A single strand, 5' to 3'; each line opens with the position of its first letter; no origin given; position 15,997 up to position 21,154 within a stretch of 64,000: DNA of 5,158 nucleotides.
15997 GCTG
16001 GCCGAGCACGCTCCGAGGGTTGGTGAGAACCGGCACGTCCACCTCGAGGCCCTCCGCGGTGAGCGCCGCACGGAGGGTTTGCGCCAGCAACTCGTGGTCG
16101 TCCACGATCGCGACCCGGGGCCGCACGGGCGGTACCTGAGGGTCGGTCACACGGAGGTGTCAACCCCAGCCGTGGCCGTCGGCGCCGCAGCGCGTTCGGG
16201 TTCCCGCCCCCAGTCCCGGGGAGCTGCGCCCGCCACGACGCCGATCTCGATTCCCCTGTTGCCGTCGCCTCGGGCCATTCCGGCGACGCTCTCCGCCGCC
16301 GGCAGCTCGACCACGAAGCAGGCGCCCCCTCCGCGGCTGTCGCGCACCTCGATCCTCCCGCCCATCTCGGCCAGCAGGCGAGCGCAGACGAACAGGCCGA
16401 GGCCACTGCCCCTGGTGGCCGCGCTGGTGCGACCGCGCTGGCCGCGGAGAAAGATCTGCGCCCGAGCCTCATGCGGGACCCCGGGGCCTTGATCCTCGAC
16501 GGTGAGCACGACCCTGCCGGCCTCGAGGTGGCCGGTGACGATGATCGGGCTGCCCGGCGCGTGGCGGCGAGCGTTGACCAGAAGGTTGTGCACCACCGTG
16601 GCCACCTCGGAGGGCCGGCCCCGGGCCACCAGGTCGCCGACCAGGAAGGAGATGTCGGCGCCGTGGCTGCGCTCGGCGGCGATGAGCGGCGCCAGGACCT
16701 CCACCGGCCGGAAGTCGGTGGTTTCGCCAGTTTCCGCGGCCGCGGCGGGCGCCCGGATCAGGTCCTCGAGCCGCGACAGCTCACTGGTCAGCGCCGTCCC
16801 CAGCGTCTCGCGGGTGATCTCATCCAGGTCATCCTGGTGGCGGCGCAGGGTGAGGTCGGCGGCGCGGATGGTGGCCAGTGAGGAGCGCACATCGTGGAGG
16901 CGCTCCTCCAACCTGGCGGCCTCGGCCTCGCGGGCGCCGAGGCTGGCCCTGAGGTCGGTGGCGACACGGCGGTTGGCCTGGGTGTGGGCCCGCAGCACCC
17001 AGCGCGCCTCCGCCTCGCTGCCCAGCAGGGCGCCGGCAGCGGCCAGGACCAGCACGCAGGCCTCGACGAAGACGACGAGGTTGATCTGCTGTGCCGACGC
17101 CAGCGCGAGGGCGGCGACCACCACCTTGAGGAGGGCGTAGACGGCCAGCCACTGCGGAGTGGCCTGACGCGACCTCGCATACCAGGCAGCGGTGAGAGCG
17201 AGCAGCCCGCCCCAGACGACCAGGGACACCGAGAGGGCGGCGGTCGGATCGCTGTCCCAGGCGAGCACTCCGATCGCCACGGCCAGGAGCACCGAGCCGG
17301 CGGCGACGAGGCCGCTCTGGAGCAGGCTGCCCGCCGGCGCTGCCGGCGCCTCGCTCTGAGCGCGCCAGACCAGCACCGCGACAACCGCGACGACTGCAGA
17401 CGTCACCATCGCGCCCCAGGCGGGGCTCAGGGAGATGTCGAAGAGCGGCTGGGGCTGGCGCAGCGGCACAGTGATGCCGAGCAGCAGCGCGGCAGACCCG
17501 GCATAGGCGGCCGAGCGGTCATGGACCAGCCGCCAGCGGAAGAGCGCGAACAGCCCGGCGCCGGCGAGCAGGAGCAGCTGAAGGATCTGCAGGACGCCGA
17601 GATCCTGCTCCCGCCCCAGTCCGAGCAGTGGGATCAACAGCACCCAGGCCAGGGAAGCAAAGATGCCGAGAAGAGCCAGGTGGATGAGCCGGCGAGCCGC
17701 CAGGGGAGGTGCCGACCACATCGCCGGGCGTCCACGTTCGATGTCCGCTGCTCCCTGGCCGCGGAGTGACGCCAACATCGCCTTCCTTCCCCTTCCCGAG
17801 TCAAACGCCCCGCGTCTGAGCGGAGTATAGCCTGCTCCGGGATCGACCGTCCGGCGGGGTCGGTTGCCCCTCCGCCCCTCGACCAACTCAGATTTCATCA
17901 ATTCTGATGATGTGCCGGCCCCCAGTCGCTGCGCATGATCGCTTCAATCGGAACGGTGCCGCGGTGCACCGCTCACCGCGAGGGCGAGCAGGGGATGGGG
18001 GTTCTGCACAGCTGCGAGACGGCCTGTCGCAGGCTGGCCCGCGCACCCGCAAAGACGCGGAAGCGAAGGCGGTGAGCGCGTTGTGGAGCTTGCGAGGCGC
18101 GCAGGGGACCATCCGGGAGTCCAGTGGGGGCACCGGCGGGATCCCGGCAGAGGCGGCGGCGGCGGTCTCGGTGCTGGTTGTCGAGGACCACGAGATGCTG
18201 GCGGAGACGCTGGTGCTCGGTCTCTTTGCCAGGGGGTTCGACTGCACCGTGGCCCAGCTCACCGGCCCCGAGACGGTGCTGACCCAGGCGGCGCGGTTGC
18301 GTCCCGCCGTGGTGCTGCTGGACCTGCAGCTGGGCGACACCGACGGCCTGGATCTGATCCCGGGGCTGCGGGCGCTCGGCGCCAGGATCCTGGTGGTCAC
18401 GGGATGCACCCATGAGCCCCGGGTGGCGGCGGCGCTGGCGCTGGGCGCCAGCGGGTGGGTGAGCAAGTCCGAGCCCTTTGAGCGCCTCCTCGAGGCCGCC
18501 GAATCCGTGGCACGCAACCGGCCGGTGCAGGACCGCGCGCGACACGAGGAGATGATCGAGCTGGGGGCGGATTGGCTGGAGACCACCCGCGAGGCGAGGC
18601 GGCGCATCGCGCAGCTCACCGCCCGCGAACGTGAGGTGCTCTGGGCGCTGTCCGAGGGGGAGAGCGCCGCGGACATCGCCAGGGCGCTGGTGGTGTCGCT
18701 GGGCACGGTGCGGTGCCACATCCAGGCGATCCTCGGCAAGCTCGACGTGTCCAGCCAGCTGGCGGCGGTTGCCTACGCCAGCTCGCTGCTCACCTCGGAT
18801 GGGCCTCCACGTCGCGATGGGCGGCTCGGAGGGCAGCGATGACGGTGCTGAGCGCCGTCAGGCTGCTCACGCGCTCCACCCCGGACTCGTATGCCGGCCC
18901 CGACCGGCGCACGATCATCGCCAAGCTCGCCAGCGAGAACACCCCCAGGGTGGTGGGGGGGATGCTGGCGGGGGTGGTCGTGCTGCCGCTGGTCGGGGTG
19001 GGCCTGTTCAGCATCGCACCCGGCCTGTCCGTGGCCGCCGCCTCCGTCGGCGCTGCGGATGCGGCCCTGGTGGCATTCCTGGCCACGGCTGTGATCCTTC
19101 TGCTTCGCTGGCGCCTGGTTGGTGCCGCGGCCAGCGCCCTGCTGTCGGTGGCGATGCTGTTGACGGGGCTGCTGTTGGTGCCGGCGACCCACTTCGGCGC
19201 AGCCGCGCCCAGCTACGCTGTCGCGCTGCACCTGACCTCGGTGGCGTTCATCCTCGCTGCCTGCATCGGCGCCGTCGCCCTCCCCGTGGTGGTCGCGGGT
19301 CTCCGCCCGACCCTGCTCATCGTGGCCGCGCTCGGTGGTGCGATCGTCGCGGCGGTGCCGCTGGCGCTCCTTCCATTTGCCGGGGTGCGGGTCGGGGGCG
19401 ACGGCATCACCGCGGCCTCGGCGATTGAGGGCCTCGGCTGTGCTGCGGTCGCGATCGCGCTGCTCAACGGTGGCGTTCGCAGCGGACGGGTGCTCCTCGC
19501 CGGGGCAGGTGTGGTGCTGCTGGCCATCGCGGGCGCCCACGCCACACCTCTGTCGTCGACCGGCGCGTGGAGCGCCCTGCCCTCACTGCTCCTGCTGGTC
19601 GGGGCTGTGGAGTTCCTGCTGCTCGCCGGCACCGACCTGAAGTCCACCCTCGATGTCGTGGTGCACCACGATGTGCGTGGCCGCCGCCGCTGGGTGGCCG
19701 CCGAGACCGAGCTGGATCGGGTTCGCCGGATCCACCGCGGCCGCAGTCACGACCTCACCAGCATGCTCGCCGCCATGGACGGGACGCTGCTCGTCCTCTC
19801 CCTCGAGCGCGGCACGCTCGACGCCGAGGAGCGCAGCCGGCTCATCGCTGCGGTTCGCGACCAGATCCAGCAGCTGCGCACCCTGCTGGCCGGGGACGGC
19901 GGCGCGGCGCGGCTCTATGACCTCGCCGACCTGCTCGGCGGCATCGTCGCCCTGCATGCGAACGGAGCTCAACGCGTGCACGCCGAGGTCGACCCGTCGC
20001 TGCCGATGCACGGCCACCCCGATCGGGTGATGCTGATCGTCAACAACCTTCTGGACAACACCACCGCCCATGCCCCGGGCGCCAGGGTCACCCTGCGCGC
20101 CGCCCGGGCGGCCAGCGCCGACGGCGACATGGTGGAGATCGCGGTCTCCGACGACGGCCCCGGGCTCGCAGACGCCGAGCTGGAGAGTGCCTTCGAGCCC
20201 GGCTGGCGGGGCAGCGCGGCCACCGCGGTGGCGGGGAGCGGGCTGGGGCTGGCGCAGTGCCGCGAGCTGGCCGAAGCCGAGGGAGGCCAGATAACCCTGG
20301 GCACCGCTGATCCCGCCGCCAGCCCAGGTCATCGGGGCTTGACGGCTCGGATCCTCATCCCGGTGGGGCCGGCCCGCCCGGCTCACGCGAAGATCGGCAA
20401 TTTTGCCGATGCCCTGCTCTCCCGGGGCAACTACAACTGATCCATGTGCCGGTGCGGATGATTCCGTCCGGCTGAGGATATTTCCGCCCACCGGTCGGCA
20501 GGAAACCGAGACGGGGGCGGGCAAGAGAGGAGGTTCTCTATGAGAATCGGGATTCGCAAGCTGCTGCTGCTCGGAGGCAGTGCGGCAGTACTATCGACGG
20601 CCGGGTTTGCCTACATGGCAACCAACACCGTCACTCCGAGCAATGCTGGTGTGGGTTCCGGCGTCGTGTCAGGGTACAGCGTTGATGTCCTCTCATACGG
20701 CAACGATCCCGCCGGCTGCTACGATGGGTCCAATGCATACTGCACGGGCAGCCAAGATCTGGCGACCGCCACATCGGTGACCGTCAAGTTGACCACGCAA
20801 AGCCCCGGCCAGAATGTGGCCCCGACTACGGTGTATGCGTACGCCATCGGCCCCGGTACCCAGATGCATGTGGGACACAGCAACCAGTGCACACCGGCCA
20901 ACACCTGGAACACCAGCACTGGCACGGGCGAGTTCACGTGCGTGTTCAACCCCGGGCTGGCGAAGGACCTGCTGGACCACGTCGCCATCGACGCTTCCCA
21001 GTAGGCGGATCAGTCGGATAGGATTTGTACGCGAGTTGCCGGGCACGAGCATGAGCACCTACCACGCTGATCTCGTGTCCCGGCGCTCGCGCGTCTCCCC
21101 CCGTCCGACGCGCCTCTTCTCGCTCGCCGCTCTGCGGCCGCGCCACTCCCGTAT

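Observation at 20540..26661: Eight-gene TasA/SipW-type secreted-fibre locus built as two parallel modules, each with its own archaeal-type signal peptidase and its own C-terminally anchored protein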

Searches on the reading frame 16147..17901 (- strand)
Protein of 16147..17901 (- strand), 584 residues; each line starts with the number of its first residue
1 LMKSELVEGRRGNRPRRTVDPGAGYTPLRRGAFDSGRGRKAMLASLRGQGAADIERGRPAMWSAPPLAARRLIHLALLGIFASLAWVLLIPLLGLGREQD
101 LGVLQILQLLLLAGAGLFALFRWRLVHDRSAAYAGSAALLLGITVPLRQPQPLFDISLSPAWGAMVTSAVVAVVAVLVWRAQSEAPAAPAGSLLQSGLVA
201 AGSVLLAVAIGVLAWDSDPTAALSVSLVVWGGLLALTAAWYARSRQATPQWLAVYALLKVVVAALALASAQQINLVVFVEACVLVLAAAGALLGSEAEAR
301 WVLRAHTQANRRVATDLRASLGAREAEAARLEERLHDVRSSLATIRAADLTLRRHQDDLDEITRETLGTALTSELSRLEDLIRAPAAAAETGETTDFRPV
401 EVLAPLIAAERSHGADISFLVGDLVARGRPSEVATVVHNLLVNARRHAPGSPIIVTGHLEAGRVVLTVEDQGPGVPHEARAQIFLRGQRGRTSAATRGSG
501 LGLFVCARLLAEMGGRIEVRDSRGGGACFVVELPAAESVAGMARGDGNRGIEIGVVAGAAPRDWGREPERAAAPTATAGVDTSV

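Call 49: search_protein_families(library=pfam, proteins=[window:16147-17901:-], max_evalue=0.001)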
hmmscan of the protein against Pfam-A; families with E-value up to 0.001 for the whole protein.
window:16147-17901:- (584 aa): 2 families
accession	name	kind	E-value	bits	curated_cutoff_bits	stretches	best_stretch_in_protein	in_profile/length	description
PF02518.31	HATPase_c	-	3.9e-23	82.5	26.4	1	430-536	3-110/111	Histidine kinase-, DNA gyrase B-, and HSP90-like ATPase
PF13581.12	HATPase_c_2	-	1.6e-06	28.6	27.4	1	438-521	41-116/127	Histidine kinase-like ATPase domain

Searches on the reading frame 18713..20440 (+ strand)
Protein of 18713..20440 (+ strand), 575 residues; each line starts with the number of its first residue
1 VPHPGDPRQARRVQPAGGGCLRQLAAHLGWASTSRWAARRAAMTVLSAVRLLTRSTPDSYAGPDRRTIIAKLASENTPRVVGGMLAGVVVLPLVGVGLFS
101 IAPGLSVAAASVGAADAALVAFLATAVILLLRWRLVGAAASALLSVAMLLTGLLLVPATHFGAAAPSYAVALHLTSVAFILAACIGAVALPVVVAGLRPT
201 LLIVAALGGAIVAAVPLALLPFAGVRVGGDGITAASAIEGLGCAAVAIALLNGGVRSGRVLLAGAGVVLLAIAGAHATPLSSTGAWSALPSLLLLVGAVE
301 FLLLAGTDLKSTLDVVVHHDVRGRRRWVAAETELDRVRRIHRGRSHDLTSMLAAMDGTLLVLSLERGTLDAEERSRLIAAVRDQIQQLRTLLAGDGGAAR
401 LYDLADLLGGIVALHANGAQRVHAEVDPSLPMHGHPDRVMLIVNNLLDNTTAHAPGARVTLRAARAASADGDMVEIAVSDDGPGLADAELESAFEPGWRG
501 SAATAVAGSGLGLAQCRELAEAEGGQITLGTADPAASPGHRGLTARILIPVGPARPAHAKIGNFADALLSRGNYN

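Call 49: search_protein_families(library=pfam, proteins=[window:18713-20440:+], max_evalue=0.001)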
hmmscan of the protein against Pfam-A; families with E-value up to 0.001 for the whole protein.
window:18713-20440:+ (575 aa): 1 family
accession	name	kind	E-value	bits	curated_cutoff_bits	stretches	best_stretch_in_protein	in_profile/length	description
PF02518.31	HATPase_c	-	8.3e-18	65.3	26.4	1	435-551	2-109/111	Histidine kinase-, DNA gyrase B-, and HSP90-like ATPase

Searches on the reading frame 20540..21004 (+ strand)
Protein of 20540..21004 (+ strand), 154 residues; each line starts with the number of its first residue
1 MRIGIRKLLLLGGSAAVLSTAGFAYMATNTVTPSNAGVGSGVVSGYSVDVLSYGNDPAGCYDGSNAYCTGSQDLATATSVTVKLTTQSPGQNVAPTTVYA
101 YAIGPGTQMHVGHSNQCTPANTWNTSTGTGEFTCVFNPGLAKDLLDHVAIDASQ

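Call 3: search_protein_families(library=pfam, proteins=[window:20540-21004:+], max_evalue=0.1)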
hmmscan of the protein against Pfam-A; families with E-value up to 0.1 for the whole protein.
window:20540-21004:+ (154 aa): 0 families

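Call 4: search_protein_families(library=ncbifam, proteins=[window:20540-21004:+], max_evalue=0.1)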
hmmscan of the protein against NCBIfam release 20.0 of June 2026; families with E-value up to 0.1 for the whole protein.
window:20540-21004:+ (154 aa): 0 families

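Call 29: find_encoding_contigs(protein=window:20540-21004:+, flank=3000, max_places=5)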
Protein window:20540-21004:+ (154 aa): 2 contigs read that carry it; 2 places shown.
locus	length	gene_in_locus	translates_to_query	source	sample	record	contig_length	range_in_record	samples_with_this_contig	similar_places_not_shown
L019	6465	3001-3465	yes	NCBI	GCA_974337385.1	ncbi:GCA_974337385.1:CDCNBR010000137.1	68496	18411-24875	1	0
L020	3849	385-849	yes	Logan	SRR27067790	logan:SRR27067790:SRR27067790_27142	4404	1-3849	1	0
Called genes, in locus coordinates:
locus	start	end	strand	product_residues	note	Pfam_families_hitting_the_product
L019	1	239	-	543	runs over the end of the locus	PF02518:HATPase_c, PF13581:HATPase_c_2 (weak)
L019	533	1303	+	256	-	PF00072:Response_reg, PF08281:Sigma70_r4_2 (weak), PF00196:GerE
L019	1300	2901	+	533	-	PF02518:HATPase_c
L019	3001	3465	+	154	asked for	-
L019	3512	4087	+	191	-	-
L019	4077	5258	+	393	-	PF17231:DUF5305 (weak)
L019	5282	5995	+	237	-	-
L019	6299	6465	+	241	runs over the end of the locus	-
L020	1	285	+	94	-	?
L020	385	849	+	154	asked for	-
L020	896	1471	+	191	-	-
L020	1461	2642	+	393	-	PF17231:DUF5305 (weak)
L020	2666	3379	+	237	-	-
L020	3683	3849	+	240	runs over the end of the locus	?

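Call 54: search_protein_representatives(protein=window:20540-21001:+)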
Query: 154 residues. Proteins with E-value up to 0.001 (for the whole library): 74; up to 1e-10: 11; up to 1e-30: 1. The best 74 are listed.
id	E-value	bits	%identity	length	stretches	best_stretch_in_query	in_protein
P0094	5.2e-96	335.0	100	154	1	1-154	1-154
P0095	1.6e-17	80.3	41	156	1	6-154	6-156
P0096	5.5e-17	78.6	45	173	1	1-154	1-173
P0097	6.1e-14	68.7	42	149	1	6-152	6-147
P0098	1.1e-13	68.0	44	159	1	6-139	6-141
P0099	1.4e-13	67.6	41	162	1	6-152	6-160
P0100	4.7e-13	65.9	45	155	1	1-136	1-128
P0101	1.3e-12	64.4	44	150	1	19-154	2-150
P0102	2.1e-12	63.7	50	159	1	1-137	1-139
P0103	8.0e-11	58.6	37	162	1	1-139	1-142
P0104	8.5e-11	58.5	42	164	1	1-130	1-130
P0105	2.2e-10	57.2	44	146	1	6-154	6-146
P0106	4.9e-10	56.1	40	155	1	6-136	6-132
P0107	6.0e-10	55.8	38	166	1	1-132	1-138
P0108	9.2e-10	55.2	57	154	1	1-67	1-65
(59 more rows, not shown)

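Call 57: search_solved_structures(query=A4, max_evalue=10, show_alignments=1)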
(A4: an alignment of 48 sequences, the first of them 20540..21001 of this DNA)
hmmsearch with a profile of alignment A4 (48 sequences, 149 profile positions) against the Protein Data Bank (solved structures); distinct sequences matched with E-value up to 10: 3.
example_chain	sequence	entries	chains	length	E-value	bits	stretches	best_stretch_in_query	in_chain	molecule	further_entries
6ew1_A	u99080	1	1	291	0.78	13.4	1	82-141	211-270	Filamin-A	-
8hi1_E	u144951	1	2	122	1.2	12.8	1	32-90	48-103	Type I-E CRISPR-associated endoribonuclease Cas2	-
3w35_A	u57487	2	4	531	1.7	12.3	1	11-40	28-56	NapH1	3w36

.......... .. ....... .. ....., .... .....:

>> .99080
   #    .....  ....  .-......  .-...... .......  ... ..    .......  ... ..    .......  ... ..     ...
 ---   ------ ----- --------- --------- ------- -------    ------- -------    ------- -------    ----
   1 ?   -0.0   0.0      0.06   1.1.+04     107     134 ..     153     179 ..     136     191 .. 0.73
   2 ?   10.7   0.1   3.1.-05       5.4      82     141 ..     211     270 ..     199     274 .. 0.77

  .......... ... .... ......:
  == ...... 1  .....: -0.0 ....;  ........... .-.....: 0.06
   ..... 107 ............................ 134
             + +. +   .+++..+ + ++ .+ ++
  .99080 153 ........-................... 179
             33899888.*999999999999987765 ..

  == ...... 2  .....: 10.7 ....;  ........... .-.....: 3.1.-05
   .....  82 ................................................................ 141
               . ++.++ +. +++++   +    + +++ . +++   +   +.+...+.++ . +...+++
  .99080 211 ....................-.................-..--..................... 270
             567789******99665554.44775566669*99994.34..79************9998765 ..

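Call 66: predict_structure(alignment_id=A4)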
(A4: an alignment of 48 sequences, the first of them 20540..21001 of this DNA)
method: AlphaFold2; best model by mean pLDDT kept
length: 154 residues; sequences in the alignment: 48
mean_pLDDT: 77.7   pTM: 0.64
mean pLDDT of the five models: 77.7, 76.8, 75.8, 75.8, 75.3
residues with pLDDT >= 90: 57; 70-90: 40; 50-70: 52; < 50: 5
segments of 3 or more residues with pLDDT < 50: none
pLDDT, mean of each block of 10 residues (from residue 1): 67 59 51 53 77 78 56 80 92 94 85 91 96 93 89 90
secondary structure, 60 per line:
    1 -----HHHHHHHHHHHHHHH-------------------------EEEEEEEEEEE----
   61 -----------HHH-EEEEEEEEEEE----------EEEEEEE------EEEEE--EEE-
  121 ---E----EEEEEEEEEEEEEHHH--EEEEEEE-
elements in order: H6-20 E46-56 E76-86 E97-103 E110-114 E117-119 E129-141 E147-153

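Call 72: fold_search(model_id=the predicted structure, library=pdb)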
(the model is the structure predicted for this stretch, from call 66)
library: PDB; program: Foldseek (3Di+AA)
matches with E <= 10: 1512; with E <= 0.001: 0
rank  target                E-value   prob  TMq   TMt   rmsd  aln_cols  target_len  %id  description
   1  8v9w_A                1.6e-02  0.90  0.30  0.36   6.2       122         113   11  X-ray crystal structure of JGFN4 complexed with fentanyl (released 2024-08-07)
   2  8v9x                  1.9e-02  0.87  0.29  0.36   6.3       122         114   11  X-ray crystal structure of JGFN4 complex with fentanyl (released 2024-08-07)
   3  2xtj_D                2.0e-02  0.90  0.23  0.26   5.0        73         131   18  The crystal structure of PCSK9 in complex with 1D05 Fab (released 2010-11-03)
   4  8uvy_B                2.1e-02  0.90  0.27  0.34   5.1        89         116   11  Structure of AKT1(E17K) with compound 3 (released 2024-09-04)
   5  6u54_A                2.2e-02  0.66  0.23  0.28   9.1       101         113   13  Anti-Zaire ebolavirus Nucleoprotein Single Domain Antibody Zaire C (ZC) Complexed with Zaire ebolavirus Nucleoprotein  (released 2019-11-06)
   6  6u53                  2.2e-02  0.63  0.22  0.26   9.5       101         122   13  Anti-Zaire ebolavirus Nucleoprotein Single Domain Antibody Zaire C (ZC) (released 2019-11-06)
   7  8fsl_C                3.3e-02  0.84  0.30  0.37   6.0       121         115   10  Human Mesothelin bound to a neutralizing VH domain antibody (released 2024-05-29)
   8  4wen_B                3.8e-02  0.85  0.27  0.32   5.1        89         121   12  Co-complex structure of the F4 fimbrial adhesin FaeG variant ac with llama single domain antibody V2 (released 2015-02-04)
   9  9djw_0                3.8e-02  0.69  0.25  0.33   8.9        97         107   12  X-ray crystal structure of TNFa-VNAR D1 complex (released 2025-09-10)
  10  9djw_D                3.8e-02  0.63  0.25  0.32  12.2        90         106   13  X-ray crystal structure of TNFa-VNAR D1 complex (released 2025-09-10)
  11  6djp_C                4.0e-02  0.75  0.30  0.35   6.9       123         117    7  Integrin alpha-v beta-8 in complex with the Fabs 8B8 and 68 (released 2018-07-25)
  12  7we8_H                4.0e-02  0.60  0.23  0.28  11.2       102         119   13  SARS-CoV-2 Omicron variant spike protein in complex with Fab XGv265 (released 2022-05-04)
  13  6war_B                4.2e-02  0.84  0.28  0.33   5.1        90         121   11  Crystal structure of the MERS-CoV RBD bound by the neutralizing single-domain antibody MERS VHH-55 (released 2020-04-08)
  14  9djw_n                4.2e-02  0.69  0.26  0.33  12.1        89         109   13  X-ray crystal structure of TNFa-VNAR D1 complex (released 2025-09-10)
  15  6y9b_H                4.5e-02  0.60  0.24  0.28   5.7        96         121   10  Cryo-EM structure of trimeric human STEAP1 bound to three Fab120.545 fragments (released 2020-05-20)
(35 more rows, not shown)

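Call 90: search_protein_families(library=pfam, alignment_id=A4, max_evalue=1)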
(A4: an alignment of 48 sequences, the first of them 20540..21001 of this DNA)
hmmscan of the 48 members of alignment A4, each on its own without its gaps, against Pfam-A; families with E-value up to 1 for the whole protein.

A. member 1, window:20540-21001:+ (154 aa): 0 families

B. families by the number of members that match (of 48 scanned): 7 families
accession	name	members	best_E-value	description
PF11762.14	Arabinose_Iso_C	1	0.0091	L-arabinose isomerase C-terminal domain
PF13623.11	SurA_N_2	1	0.014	SurA-like N-terminal domain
PF16541.10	AltA1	1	0.016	Alternaria alternata allergen 1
PF10646.14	Germane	1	0.018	Sporulation and spore germination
PF22584.1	CFAP143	1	0.074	Cilia- and flagella-associated protein 143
PF22704.2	CBM13-like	1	0.21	Alpha-galactosidase, CBM13 domain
PF03647.18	Tmemb_14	1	0.44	Transmembrane proteins 14C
